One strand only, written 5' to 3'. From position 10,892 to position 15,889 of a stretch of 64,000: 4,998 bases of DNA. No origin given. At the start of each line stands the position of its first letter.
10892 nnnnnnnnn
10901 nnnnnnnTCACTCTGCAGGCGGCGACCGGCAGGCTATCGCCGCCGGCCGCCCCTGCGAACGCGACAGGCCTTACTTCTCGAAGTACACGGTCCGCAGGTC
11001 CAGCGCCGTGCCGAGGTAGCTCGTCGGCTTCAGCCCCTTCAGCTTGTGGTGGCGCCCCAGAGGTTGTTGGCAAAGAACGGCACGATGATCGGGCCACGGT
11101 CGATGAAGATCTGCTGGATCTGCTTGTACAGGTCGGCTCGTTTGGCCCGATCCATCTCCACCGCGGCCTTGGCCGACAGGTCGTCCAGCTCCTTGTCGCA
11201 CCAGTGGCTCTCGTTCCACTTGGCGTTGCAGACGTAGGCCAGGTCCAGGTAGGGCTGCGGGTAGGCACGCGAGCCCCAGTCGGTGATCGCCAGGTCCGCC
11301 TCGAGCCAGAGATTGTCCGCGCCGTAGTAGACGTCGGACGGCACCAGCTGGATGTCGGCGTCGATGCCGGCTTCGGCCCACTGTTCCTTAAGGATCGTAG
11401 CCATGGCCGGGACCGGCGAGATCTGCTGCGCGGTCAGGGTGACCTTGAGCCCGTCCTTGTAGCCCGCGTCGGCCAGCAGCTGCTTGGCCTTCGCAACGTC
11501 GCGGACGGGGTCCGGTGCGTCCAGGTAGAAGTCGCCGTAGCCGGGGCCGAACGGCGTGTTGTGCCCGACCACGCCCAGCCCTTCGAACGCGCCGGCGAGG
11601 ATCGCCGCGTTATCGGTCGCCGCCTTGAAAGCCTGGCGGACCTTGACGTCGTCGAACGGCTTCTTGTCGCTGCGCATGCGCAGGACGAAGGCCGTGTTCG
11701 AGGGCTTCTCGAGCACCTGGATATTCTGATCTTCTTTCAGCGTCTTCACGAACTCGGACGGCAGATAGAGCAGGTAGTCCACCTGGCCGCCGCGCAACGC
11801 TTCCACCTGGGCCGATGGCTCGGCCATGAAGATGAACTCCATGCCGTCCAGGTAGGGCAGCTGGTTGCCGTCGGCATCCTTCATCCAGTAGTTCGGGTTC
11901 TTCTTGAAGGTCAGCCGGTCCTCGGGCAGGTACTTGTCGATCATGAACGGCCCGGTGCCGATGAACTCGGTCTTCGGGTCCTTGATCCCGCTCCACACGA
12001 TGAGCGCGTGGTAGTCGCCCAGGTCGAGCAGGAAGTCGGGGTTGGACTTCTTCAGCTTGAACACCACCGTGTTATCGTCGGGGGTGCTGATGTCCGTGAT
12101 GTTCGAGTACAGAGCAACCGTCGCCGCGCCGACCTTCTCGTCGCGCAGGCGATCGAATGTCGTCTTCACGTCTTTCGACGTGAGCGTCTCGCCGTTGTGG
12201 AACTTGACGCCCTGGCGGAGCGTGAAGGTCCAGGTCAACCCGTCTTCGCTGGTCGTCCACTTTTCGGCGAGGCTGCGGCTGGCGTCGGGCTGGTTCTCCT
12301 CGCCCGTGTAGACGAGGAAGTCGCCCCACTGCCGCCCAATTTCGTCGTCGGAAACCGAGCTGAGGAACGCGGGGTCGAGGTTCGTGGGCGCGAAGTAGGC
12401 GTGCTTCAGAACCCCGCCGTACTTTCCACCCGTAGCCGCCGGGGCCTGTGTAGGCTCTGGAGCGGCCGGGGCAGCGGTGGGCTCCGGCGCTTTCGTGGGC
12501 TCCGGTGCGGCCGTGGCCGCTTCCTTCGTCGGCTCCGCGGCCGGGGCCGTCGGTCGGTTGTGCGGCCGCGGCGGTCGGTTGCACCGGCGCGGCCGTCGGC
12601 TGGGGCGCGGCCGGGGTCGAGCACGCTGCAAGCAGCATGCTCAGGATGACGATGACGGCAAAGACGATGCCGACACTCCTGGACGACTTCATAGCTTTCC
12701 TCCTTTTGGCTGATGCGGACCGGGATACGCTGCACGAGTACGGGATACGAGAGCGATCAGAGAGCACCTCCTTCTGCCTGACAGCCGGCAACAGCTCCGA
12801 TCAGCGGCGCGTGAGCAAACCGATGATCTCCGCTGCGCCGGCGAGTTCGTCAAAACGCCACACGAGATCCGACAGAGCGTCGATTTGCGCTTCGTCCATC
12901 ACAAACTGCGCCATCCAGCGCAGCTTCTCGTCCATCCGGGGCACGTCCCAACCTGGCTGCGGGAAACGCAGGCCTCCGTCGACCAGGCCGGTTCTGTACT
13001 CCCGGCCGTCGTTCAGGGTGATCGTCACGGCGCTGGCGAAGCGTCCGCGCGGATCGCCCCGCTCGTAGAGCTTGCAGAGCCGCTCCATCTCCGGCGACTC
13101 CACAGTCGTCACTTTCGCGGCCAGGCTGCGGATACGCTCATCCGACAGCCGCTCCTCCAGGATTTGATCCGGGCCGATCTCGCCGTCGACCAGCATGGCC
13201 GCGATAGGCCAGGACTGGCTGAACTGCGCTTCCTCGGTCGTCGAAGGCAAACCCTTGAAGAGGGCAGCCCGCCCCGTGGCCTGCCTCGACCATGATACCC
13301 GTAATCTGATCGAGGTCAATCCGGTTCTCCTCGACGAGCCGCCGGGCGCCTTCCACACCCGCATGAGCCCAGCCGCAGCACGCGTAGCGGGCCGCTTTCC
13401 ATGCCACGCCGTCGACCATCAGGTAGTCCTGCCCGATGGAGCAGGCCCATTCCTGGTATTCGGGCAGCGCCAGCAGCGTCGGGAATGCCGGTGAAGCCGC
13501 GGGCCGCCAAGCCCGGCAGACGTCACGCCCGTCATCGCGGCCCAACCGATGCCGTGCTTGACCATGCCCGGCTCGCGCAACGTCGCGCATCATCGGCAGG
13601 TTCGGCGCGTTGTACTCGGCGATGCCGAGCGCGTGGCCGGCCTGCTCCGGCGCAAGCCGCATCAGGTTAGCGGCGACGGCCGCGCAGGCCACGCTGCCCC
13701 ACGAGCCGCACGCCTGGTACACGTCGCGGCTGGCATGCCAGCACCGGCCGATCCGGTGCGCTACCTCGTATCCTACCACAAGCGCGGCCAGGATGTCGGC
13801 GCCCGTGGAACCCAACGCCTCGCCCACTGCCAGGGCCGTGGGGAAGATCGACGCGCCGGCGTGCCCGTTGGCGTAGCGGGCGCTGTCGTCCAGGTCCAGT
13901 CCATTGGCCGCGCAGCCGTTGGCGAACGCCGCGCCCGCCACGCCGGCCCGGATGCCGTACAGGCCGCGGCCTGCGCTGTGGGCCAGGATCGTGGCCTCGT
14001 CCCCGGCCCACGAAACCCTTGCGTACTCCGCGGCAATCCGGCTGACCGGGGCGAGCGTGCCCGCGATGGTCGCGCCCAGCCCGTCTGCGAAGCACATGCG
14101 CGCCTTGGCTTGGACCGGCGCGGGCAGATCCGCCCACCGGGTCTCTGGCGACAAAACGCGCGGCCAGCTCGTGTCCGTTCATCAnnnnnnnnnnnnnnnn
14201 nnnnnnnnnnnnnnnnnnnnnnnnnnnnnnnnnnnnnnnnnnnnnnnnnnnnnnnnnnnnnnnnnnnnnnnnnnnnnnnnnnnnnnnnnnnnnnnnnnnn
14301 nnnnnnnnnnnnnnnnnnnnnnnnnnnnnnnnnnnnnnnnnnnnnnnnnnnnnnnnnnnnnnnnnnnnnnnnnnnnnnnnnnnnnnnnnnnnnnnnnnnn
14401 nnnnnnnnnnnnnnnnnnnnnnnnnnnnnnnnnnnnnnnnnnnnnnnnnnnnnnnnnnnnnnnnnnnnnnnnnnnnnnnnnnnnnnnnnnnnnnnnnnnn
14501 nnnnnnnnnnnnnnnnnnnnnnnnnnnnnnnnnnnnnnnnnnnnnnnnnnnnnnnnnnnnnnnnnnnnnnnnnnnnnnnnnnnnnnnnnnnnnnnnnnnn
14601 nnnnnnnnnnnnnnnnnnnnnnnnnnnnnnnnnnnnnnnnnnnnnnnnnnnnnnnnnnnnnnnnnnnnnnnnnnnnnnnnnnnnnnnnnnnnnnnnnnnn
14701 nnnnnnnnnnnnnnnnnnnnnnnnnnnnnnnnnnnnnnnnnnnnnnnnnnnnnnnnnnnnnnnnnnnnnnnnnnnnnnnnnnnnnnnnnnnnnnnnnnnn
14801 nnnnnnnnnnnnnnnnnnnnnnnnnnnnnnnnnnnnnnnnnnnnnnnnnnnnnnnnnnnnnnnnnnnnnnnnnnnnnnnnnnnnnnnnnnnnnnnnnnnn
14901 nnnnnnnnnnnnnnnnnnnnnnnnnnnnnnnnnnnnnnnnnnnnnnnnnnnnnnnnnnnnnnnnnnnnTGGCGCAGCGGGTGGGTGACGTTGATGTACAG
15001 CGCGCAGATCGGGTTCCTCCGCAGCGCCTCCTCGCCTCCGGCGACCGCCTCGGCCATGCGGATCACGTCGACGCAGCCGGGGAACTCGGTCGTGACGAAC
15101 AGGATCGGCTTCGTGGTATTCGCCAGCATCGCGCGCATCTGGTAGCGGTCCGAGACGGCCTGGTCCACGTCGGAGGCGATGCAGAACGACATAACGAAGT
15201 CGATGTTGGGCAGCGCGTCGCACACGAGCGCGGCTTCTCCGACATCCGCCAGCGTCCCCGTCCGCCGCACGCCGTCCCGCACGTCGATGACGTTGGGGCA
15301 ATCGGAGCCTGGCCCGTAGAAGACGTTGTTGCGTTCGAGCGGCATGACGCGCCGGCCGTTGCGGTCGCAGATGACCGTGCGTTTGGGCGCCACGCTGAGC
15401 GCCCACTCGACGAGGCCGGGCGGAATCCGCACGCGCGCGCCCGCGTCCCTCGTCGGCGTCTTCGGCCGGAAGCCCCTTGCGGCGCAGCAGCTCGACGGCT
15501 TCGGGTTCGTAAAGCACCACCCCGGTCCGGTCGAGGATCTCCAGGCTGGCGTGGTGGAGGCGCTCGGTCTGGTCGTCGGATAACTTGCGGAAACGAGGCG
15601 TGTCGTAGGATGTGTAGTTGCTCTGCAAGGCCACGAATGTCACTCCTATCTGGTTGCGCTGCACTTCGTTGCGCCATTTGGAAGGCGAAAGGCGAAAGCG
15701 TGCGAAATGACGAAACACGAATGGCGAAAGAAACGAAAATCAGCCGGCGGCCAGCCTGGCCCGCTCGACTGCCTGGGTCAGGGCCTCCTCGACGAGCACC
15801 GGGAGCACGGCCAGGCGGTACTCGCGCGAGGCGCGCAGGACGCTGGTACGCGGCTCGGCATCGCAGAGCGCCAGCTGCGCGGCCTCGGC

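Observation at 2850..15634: Three MttB-superfamily paralogs with an enolase-superfamily enzyme, an MmgE/PrpD protein and an Opp/Dpp-type importer, but no corrinoid partner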

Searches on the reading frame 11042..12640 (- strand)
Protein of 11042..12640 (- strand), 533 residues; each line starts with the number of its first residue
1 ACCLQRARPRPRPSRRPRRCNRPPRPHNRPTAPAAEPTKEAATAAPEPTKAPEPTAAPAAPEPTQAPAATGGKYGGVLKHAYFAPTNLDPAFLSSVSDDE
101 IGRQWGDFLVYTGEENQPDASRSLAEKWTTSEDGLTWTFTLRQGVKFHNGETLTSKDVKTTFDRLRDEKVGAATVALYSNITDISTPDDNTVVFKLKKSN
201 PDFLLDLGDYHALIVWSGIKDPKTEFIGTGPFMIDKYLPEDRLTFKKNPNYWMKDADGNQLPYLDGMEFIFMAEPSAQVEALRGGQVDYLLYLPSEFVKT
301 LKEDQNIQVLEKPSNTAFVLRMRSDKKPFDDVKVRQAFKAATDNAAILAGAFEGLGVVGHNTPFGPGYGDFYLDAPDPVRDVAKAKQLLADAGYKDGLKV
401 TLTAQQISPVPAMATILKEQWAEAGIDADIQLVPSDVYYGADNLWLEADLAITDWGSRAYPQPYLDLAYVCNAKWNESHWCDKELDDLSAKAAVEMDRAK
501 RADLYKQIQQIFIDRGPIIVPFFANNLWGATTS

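Call 8: search_protein_families(library=pfam, proteins=[window:11042-12640:-], max_evalue=0.01)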
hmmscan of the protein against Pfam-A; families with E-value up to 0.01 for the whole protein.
window:11042-12640:- (533 aa): 1 family
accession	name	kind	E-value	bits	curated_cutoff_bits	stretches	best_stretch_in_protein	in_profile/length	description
PF00496.27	SBP_bac_5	-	5.3e-90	302.6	32.4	1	123-468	5-358/368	Bacterial extracellular solute-binding proteins, family 5 Middle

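Call 68: search_protein_families(library=ncbifam, proteins=[window:11042-12640:-], max_evalue=0.00001)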
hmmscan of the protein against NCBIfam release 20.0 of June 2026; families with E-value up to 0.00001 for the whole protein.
window:11042-12640:- (533 aa): 12 families
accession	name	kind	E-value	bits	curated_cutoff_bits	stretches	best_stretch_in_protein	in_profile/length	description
NF045468.1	Opp5A_nikA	equivalog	1.6e-45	155.5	600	1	119-512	56-447/488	nickel ABC transporter substrate-binding protein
NF043070.1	DppA_dipep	equivalog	7.3e-43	146.9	1005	1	122-520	76-502/535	dipeptide ABC transporter periplasmic-binding protein DppA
TIGR02294.1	nickel_nikA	equivalog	5.9e-38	130.6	393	1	123-515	51-464/501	nickel ABC transporter substrate-binding protein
NF011942.0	PRK15413.1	equivalog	6.9e-38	130.6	594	1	122-430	73-380/512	glutathione ABC transporter substrate-binding protein GsiB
NF045467.1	Opp4A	equivalog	3.6e-37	127.8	650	1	68-528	27-532/556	oligopeptide ABC transporter substrate-binding protein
TIGR04028.1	SBP_KPN_01854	hypoth_equivalog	1e-26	93.6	468.5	1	124-524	48-479/509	TIGR04028 family ABC transporter substrate-binding protein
NF011684.0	PRK15104.1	equivalog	1.3e-25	90.2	947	2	224-523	209-509/543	oligopeptide ABC transporter substrate-binding protein OppA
NF011689.0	PRK15109.1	equivalog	5.7e-24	84.7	560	1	123-519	82-505/547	ABC transporter substrate-binding protein SapA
NF047575.1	opine_bind_CntA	exception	2.8e-23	82.2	800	1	123-397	80-363/535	staphylopine-dependent metal ABC transporter substrate-binding lipoprotein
NF007287.0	PRK09755.1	equivalog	5e-17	61.9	1098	1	225-522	205-501/535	ABC transporter substrate-binding protein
NF010149.0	PRK13626.1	equivalog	8.4e-13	47.8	476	1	82-236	126-275/552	HTH-type transcriptional regulator SgrR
NF043077.1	MMSYN1_0169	equivalog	9.4e-06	24.3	650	0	86-159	49-123/896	oligopeptide ABC transporter substrate-binding protein OppA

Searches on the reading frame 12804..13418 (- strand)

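Call 8: search_protein_families(library=pfam, proteins=[window:12804-13418:-], max_evalue=0.01)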
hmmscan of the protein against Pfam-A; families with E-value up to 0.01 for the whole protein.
window:12804-13418:- (205 aa): 1 family
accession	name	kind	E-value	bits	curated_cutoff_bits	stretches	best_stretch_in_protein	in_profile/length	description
PF19305.4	MmgE_PrpD_C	-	2e-17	64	32.1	1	52-187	47-171/173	MmgE/PrpD C-terminal domain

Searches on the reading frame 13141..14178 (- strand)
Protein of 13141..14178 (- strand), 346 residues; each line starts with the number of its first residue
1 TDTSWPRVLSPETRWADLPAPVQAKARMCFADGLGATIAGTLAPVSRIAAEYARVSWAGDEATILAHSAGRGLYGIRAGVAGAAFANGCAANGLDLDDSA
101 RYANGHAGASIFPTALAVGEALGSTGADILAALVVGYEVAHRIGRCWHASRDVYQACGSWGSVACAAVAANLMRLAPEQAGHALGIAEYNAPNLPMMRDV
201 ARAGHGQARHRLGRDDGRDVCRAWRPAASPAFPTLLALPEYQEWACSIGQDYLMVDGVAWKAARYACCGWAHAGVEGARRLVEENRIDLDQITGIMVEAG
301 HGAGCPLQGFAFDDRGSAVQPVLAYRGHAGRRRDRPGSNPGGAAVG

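Call 8: search_protein_families(library=pfam, proteins=[window:13141-14178:-], max_evalue=0.01)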
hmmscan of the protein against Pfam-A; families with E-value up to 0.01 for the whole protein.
window:13141-14178:- (346 aa): 2 families
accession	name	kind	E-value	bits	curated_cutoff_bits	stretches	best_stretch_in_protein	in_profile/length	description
PF03972.19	MmgE_PrpD_N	-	1.3e-32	113.4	32.1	1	12-192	9-182/244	MmgE/PrpD N-terminal domain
PF19305.4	MmgE_PrpD_C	-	0.0029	17.9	32.1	1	265-302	1-38/173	MmgE/PrpD C-terminal domain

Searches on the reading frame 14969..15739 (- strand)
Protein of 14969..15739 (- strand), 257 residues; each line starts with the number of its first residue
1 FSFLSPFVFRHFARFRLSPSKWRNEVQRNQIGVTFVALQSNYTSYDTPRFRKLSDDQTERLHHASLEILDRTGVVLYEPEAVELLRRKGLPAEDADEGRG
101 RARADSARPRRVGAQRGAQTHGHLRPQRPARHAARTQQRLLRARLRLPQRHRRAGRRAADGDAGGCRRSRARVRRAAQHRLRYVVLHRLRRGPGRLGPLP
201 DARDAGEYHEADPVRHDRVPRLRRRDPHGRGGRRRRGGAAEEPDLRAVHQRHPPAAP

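Call 8: search_protein_families(library=pfam, proteins=[window:14969-15739:-], max_evalue=0.01)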
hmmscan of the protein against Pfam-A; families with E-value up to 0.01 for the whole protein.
window:14969-15739:- (257 aa): 1 family
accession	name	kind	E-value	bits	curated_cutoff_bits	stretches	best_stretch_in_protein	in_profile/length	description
PF06253.16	MTTB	-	1.1e-05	24.1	25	1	40-93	21-74/500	Trimethylamine methyltransferase (MTTB)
